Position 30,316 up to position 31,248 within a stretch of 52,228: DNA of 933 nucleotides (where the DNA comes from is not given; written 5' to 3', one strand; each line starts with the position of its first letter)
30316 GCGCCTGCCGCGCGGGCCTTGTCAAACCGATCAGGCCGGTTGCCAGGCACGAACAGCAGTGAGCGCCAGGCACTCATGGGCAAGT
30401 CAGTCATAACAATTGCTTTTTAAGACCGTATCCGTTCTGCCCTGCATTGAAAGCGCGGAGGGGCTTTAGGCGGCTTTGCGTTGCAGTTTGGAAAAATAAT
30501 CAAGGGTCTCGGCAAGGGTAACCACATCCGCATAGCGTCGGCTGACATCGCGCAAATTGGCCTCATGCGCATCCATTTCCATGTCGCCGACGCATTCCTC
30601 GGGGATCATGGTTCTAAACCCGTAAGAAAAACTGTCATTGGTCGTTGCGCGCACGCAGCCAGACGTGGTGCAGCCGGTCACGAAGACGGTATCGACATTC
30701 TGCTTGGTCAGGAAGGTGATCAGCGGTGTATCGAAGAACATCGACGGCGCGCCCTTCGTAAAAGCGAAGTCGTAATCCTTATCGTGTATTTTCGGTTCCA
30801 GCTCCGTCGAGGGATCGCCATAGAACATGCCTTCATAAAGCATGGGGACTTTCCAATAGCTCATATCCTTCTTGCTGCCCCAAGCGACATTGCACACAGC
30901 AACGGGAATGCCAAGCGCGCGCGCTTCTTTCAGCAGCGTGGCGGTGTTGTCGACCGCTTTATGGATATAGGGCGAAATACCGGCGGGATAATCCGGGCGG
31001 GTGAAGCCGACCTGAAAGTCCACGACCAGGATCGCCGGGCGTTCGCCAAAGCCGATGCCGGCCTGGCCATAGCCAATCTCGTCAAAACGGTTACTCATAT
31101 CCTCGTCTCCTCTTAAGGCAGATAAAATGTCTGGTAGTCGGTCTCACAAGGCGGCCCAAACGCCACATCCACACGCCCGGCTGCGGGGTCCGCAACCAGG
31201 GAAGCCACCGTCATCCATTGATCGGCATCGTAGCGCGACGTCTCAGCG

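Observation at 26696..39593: Locus 2: TonB receptor + HyuAB + C45 Ntn-hydrolase + Cys-amidohydrolase + CoA-transferase/ACAD/MaoC/CitE operon with divergent GntR - best candidate for an undescribed cyclic-amide catabolic system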

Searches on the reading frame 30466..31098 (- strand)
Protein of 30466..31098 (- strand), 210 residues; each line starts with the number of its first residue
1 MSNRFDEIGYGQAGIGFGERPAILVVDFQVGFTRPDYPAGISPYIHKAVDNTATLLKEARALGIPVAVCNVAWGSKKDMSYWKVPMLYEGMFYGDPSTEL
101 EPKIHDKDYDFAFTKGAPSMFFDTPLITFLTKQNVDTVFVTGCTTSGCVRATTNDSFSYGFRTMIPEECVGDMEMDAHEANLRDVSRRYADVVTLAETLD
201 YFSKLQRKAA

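Call 3: search_protein_families(library=pfam, proteins=[window:30466-31098:-])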
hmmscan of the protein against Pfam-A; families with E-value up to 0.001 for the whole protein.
window:30466-31098:- (210 aa): 1 family
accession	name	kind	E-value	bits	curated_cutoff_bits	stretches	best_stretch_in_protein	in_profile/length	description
PF00857.26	Isochorismatase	-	4.3e-31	108.8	27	1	22-197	2-175/175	Isochorismatase domain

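Call 4: search_protein_families(library=ncbifam, proteins=[window:30466-31098:-])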
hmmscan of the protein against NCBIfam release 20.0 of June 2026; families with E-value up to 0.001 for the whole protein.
window:30466-31098:- (210 aa): 4 families
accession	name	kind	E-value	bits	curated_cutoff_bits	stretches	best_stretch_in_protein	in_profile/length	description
NF008517.0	PRK11440.1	equivalog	6e-11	42.6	195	1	21-199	9-185/188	hydrolase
NF050097.1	BiurAmidohydBiuH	equivalog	5.6e-08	32.5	370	1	94-185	110-201/221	biuret amidohydrolase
TIGR03614.1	RutB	equivalog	8.7e-06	25.5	377.95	1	104-206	120-223/226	pyrimidine utilization protein B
NF008623.0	PRK11609.1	equivalog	2.4e-05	24.3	174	1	123-198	131-208/213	bifunctional nicotinamidase/pyrazinamidase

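Call 19: search_solved_structures(query=window:30466-31098:-, max_evalue=0.001)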
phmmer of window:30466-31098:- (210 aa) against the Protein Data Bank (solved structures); distinct sequences matched with E-value up to 0.001: 33.
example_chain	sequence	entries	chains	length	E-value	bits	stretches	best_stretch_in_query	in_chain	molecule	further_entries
26st_A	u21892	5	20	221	4.6e-33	117.9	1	4-203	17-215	N-carbamoylsarcosine amidohydrolase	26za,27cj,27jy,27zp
4l07_A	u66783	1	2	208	1.9e-29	106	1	5-200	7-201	Hydrolase, isochorismatase family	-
4l08_B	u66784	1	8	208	3.6e-28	101.9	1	5-200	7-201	Hydrolase, isochorismatase family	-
3ot4_A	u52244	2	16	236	8e-27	97.5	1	9-200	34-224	Putative isochorismatase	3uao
1nba_A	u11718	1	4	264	1.3e-25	93.5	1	5-205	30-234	N-CARBAMOYLSARCOSINE AMIDOHYDROLASE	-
3oqp_A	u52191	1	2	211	6.4e-10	42.3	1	20-188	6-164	Putative isochorismatase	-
3hb7_A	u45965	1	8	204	9.7e-08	35.1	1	94-195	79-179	Isochorismatase hydrolase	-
5xo0_A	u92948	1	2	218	1.2e-07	34.8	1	21-201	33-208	Ischorismate lyase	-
5gle_A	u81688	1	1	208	1.5e-07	34.5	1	21-200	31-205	Ischorismate lyase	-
3hu5_A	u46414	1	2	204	1.9e-07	34.2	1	21-192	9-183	Isochorismatase family protein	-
1j2r_A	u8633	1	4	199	3.4e-07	33.4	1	21-199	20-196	Hypothetical isochorismatase family protein yecD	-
5gle_B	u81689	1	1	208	3.8e-07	33.2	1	21-197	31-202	Ischorismate lyase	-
3eef_A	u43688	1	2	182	9.8e-07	31.9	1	20-171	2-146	N-carbamoylsarcosine amidase related protein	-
6xjm_A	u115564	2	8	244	1.6e-06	31.1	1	91-187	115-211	Biuret hydrolase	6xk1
6azo_A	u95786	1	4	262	5.1e-06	29.5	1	93-185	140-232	Putative amidase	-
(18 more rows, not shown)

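Call 51: search_solved_structures(query=window:30466-31098:-, max_evalue=1e-20, show_alignments=5)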
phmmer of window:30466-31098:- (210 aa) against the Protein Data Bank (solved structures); distinct sequences matched with E-value up to 1e-20: 5.
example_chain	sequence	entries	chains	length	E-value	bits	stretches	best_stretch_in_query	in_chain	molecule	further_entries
26st_A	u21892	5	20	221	4.6e-33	117.9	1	4-203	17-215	N-carbamoylsarcosine amidohydrolase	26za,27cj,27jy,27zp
4l07_A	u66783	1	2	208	1.9e-29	106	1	5-200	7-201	Hydrolase, isochorismatase family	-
4l08_B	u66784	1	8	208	3.6e-28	101.9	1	5-200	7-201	Hydrolase, isochorismatase family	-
3ot4_A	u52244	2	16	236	8e-27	97.5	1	9-200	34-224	Putative isochorismatase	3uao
1nba_A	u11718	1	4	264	1.3e-25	93.5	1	5-205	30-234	N-CARBAMOYLSARCOSINE AMIDOHYDROLASE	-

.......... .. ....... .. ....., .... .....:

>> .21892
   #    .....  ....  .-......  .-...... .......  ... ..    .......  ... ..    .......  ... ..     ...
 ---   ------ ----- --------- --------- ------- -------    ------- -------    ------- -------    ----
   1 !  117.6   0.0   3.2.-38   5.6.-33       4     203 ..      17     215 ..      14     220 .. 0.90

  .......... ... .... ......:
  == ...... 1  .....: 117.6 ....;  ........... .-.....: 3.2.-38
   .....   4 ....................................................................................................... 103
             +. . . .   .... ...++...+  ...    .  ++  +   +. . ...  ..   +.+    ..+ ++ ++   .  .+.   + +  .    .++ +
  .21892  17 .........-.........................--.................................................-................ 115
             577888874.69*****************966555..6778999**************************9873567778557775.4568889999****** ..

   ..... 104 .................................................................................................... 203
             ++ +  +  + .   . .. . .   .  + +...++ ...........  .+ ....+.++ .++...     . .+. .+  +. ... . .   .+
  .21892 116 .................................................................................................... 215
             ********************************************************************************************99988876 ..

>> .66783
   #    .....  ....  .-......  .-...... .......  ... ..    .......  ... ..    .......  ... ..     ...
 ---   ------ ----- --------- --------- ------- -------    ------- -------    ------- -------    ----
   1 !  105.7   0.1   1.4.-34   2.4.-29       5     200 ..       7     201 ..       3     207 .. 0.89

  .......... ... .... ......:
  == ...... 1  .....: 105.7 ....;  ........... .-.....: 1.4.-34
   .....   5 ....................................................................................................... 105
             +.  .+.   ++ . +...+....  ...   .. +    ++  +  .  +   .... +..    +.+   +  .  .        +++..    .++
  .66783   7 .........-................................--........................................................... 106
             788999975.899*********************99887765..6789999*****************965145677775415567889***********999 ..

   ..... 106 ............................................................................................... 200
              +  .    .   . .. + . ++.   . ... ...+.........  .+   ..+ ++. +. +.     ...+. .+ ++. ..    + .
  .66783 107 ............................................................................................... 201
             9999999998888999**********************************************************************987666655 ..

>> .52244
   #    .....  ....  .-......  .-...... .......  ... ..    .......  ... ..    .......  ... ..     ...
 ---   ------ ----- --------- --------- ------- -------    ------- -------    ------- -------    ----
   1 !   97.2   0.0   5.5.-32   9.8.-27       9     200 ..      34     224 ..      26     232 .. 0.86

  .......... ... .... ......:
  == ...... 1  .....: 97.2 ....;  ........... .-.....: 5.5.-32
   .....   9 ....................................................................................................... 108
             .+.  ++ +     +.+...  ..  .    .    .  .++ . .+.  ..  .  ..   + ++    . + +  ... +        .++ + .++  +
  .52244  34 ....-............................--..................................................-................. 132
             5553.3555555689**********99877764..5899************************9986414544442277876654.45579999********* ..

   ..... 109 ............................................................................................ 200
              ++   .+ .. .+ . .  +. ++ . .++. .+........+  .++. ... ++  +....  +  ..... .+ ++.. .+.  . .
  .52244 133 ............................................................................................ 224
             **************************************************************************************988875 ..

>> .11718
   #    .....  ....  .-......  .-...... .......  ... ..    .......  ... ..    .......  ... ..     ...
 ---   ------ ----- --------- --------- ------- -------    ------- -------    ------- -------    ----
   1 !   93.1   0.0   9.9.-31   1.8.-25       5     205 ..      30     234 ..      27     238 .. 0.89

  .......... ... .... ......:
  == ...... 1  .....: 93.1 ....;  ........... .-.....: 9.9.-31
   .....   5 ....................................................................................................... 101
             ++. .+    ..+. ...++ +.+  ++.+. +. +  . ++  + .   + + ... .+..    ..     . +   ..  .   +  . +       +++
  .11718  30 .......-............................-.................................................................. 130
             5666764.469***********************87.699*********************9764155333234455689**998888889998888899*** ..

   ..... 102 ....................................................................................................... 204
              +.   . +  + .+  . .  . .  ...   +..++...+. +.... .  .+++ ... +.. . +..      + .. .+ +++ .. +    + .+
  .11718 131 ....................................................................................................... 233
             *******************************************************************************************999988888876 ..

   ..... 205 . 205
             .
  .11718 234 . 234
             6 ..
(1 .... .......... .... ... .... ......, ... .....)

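Call 69: find_homologous_proteins(query=window:30466-31098:-, max_evalue=1e-30)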
Query window:30466-31098:- (210 aa): 2046 proteins with E <= 1e-30 among 3122 candidates; the best 120 are listed.
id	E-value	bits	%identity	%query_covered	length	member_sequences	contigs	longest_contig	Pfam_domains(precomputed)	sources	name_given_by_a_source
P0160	1.9e-139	480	99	100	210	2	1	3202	PF00857.27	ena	-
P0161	1.8e-116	405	81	100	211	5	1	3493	PF00857.27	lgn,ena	-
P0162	6.0e-113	394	81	100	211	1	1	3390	PF00857.27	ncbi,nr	ncbi:MAG: isochorismatase family protein [Caulobacterales bacterium]|nr:isochorismatase family prote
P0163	1.5e-95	337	69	98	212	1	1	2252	PF00857.27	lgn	-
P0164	1.7e-95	337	68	100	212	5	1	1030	PF00857.27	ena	-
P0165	2.5e-95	336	68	100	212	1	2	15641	PF00857.27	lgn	-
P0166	2.9e-94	333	70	98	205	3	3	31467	PF00857.27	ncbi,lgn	-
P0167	4.1e-94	332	68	98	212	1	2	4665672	PF00857.27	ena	-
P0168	1.3e-93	330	65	100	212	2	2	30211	PF00857.27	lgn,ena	-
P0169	3.3e-93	329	69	98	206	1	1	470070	PF00857.27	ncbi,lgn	-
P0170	3.9e-93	329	70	98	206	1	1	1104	PF00857.27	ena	-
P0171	2.3e-92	326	69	98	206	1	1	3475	PF00857.27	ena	-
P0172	2.3e-92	326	68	98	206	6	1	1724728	PF00857.27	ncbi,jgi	-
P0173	4.3e-92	325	68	98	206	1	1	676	PF00857.27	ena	-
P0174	6.9e-92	325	67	97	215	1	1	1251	PF00857.27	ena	-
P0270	1.5e-77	278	61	97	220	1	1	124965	PF00857.27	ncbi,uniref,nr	ncbi:isochorismatase family protein [Pseudohaliea rubra]|uniref:N-carbamoylsarcosine amidase n=1 Tax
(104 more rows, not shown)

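Call 70: find_encoding_contigs(protein=P0270, flank=10000, max_places=1)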
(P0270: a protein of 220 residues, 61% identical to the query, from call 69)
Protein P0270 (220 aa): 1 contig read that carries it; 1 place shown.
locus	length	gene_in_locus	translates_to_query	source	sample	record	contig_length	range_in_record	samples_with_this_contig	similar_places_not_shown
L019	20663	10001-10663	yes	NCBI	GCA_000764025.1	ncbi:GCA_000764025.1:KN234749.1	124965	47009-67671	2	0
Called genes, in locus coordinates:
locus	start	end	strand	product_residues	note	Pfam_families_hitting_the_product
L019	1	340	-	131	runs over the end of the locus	PF12680:SnoaL_2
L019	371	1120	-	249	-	PF01177:Asp_Glu_race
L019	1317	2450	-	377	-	PF02515:CoA_transf_3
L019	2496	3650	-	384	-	PF02515:CoA_transf_3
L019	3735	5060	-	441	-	PF01425:Amidase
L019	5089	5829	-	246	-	PF00392:GntR, PF07702:UTRA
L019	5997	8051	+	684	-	PF05378:Hydant_A_N, PF01968:Hydantoinase_A, PF19278:Hydant_A_C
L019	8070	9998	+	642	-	PF02538:Hydantoinase_B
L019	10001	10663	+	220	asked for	PF00857:Isochorismatase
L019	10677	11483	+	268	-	PF00561:Abhydrolase_1, PF12697:Abhydrolase_6 (weak), PF12146:Hydrolase_4 (weak)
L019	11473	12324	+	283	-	PF03328:HpcH_HpaI, PF15617:C-C_Bond_Lyase (weak)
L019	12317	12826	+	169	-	PF19315:MC_hydratase, PF01575:MaoC_dehydratas, PF13452:FAS1_DH_region (weak)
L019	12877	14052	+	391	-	PF02771:Acyl-CoA_dh_N, PF02770:Acyl-CoA_dh_M, PF00441:Acyl-CoA_dh_1, PF08028:Acyl-CoA_dh_2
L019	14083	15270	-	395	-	PF13185:GAF_2, PF01590:GAF, PF00563:EAL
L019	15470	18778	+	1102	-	PF00873:ACR_tran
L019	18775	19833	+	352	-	PF25917:BSH_RND, PF25973:BSH_CzcB, PF25876:HH_MFP_RND (faint), PF25954:Beta-barrel_RND_2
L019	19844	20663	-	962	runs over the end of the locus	PF02347:GDC-P, PF21478:GcvP2_C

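Call 86: search_protein_families(library=ncbifam, proteins=[L019:3735-5060:-, L019:371-1120:-, L019:10677-11483:+, L019:10001-10663:+], max_evalue=1e-10)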
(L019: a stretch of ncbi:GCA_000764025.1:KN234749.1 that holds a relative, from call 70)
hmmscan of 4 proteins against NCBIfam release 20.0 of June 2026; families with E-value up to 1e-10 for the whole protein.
L019:3735-5060:- (441 aa): 26 families (the best 25 are shown)
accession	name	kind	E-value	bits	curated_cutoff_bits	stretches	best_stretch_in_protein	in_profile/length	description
NF005688.0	PRK07488.1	equivalog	4.4e-78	263.3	532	1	43-434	76-472/474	indoleacetamide hydrolase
NF006631.0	PRK09201.1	equivalog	6.4e-77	259.2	461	1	40-430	70-458/466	AtzE family amidohydrolase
TIGR00132.1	gatA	equivalog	6e-76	256.1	481.1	2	41-270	57-286/466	Asp-tRNA(Asn)/Glu-tRNA(Gln) amidotransferase subunit GatA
TIGR02715.1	amido_AtzE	subfamily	3.9e-73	246.9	425.75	1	42-426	65-446/452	AtzE family amidohydrolase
NF006169.0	PRK08310.1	equivalog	2.3e-69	234.7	391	1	48-426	32-392/395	amidase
NF005460.0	PRK07056.1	subfamily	3.6e-68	230.6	447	1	43-429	75-454/457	amidase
NF004815.0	PRK06169.1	equivalog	1.2e-67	228.5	506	1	44-431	77-462/471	amidase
NF004622.0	PRK05962.1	equivalog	4.2e-63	213.7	463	1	47-428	58-428/431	amidase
NF004766.0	PRK06102.1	equivalog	4.6e-63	213.9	559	1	45-428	75-451/455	amidase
NF006043.0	PRK08186.1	subfamily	6.1e-62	209.9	487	1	44-432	71-452/600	allophanate hydrolase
NF005565.0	PRK07235.1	subfamily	6.4e-62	209.8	545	1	43-269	89-317/506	amidase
TIGR02713.1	allophanate_hyd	equivalog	6.5e-58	196.6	511.05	1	44-430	34-415/563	allophanate hydrolase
NF006006.0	PRK08137.1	equivalog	2.2e-53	181.8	534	1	45-278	104-344/529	amidase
NF005450.0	PRK07042.1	equivalog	5.8e-53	180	458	1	44-426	74-450/464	amidase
NF005687.0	PRK07487.1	subfamily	6.3e-52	176.9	428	1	36-429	66-457/468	amidase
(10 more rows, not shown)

L019:371-1120:- (249 aa): 0 families

L019:10677-11483:+ (268 aa): 4 families
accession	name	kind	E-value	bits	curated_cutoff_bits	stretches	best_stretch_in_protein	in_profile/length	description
TIGR03611.1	RutD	equivalog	2.5e-18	66.4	238.5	1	26-266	22-256/258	pyrimidine utilization protein D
NF051488.1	bifunc_PcaDC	exception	2e-16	60.1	390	1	43-265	34-250/375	bifunctional 3-oxoadipate enol-lactonase/4-carboxymuconolactone decarboxylase PcaDC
TIGR02427.1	protocat_pcaD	equivalog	3.6e-16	59.3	255.85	1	44-265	36-250/251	3-oxoadipate enol-lactonase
NF051487.1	bifunc_PcaCD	exception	4.3e-12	45.8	430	1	45-266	196-412/413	bifunctional 4-carboxymuconolactone decarboxylase/3-oxoadipate enol-lactonase PcaCD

L019:10001-10663:+ (220 aa): 2 families
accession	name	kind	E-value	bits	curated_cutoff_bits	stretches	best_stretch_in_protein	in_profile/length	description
NF008517.0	PRK11440.1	equivalog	1.8e-14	54.1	195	1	29-208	9-187/188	hydrolase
NF050097.1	BiurAmidohydBiuH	equivalog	3.6e-11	42.9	370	0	99-194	107-203/221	biuret amidohydrolase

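Call 87: search_dna_similar(query=window:30466-31098:-, collection=plasmids, mode=protein, max_evalue=1e-35, max_rows=20)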
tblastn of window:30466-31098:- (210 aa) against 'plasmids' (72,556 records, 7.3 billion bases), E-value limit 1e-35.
Records with a match: 7; places in all: 7; records where one place covers at least 80% of the query: 7.
Best place of each record, by identity: <60% 7.
By first word of the organism name: Caballeronia 2; Azospirillum 2; Roseomonas 1; Halomonas 1; Pantoea 1.
By predicted mobility (MOB-suite, as given by PLSDB): non-mobilizable 6; conjugative 1.
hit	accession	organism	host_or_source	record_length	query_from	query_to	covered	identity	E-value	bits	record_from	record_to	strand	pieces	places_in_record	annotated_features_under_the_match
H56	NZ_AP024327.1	Caballeronia sp. NK8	-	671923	10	204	93%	48.2%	1e-59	208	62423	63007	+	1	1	isochorismatase family protein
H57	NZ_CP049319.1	Caballeronia sp. SBC2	whole organism,soil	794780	10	204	93%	46.7%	2e-58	204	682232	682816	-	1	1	isochorismatase family protein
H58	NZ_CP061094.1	Roseomonas marmotae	Marmota himalayana,pure culture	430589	16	210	93%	41.4%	2e-37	144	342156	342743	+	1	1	isochorismatase family protein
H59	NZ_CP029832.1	Azospirillum ramasamyi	single cell,Cow dung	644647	15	202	90%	41.7%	7e-37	142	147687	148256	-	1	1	N-carbamoylsarcosine amidohydrolase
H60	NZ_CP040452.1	Halomonas sp. PA16-9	-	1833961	15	204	90%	40.7%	1e-36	142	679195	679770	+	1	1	none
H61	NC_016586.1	Azospirillum lipoferum 4B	-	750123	15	204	90%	40.7%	1e-36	142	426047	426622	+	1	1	N-carbamoylsarcosine amidohydrolase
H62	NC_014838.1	Pantoea sp. At-9b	-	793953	15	208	92%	38.9%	7e-38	145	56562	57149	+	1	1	N-carbamoylsarcosine amidohydrolase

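Call 88: get_annotated_region(hit=H56, flank=10000)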
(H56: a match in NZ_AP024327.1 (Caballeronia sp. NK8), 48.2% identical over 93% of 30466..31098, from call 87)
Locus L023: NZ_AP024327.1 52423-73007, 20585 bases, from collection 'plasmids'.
description: Caballeronia sp. NK8 plasmid pNK83, complete sequence
organism: Caballeronia sp. NK8 (NCBI taxid 140098)
taxonomy: Bacteria; Pseudomonadota; Betaproteobacteria; Burkholderiales; Burkholderiaceae; Caballeronia; Caballeronia sp. NK8
host: -; source: -; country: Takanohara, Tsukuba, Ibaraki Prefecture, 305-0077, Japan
typing (MOB-suite, as given by PLSDB): non-mobilizable
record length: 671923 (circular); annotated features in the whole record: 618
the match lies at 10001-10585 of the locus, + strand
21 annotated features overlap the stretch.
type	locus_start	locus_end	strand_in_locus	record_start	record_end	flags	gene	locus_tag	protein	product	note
CDS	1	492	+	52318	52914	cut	leuD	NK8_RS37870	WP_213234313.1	3-isopropylmalate dehydratase small subunit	GO:0009098 - leucine biosynthetic process [Evidence IEA]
CDS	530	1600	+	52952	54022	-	leuB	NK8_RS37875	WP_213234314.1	3-isopropylmalate dehydrogenase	GO:0009098 - leucine biosynthetic process [Evidence IEA]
CDS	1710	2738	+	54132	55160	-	-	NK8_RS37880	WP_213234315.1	ABC transporter substrate-binding protein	-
CDS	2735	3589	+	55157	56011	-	-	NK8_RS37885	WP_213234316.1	ABC transporter ATP-binding protein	-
CDS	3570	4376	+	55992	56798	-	-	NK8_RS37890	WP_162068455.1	ABC transporter permease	-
CDS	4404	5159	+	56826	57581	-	-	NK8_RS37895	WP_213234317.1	SDR family NAD(P)-dependent oxidoreductase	-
CDS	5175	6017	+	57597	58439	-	-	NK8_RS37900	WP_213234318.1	fumarylacetoacetate hydrolase family protein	-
CDS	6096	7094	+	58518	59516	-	-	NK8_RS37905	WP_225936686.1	ABC transporter substrate-binding protein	-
CDS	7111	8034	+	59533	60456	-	-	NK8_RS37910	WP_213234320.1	SMP-30/gluconolactonase/LRE family protein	-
CDS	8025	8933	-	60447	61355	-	-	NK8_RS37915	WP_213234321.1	LysR substrate-binding domain-containing protein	-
CDS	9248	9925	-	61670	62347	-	-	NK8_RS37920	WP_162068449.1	LuxR C-terminal-related transcriptional regulator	GO:0006355 - regulation of DNA-templated transcription [Evidence IEA]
CDS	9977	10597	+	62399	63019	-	-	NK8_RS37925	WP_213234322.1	isochorismatase family protein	-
CDS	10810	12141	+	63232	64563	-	-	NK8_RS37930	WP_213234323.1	MFS transporter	GO:0055085 - transmembrane transport [Evidence IEA]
CDS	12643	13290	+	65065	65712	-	-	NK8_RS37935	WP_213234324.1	cysteine hydrolase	-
CDS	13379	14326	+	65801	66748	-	-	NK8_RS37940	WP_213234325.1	alpha/beta hydrolase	-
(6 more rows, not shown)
